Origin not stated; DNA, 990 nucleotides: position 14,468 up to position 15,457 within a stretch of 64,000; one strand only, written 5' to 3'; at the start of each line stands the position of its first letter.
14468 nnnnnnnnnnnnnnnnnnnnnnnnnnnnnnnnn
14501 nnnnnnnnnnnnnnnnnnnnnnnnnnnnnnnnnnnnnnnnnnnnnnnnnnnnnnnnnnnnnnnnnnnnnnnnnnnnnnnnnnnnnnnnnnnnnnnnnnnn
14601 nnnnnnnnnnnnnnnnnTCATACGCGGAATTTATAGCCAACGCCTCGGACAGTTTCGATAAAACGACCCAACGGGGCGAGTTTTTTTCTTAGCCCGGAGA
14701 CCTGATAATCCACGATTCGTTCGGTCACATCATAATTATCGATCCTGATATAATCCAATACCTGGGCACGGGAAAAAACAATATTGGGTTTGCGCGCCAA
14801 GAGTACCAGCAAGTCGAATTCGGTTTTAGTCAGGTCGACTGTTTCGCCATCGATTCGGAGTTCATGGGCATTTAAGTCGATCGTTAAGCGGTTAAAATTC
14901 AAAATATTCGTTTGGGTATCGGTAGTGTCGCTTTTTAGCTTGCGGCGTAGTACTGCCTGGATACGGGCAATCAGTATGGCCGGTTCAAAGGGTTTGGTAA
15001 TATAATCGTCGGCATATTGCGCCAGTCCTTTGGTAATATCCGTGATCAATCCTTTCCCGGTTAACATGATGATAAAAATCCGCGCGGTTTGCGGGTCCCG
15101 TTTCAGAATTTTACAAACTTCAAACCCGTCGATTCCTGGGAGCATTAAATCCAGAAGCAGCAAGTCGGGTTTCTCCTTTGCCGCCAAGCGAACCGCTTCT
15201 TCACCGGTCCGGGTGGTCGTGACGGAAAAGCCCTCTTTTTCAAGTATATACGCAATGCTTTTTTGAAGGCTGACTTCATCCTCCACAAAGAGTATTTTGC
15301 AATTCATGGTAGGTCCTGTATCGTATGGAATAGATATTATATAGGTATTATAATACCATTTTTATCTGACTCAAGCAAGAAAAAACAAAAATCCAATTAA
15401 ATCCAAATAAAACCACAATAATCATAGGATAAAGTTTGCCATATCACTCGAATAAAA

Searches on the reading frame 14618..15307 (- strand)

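Call 65: search_protein_families(library=pfam, proteins=[window:14618-15307:-], max_evalue=0.0001)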
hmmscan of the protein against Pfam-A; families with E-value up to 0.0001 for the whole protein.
window:14618-15307:- (229 aa): 2 families
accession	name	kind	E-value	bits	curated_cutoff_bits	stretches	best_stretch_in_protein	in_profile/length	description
PF00072.30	Response_reg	-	5.7e-27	94.5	30.2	1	5-117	1-111/111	Response regulator receiver domain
PF00486.34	Trans_reg_C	-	4.7e-22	78.3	26.2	1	154-227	1-77/77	Transcriptional regulatory protein, C terminal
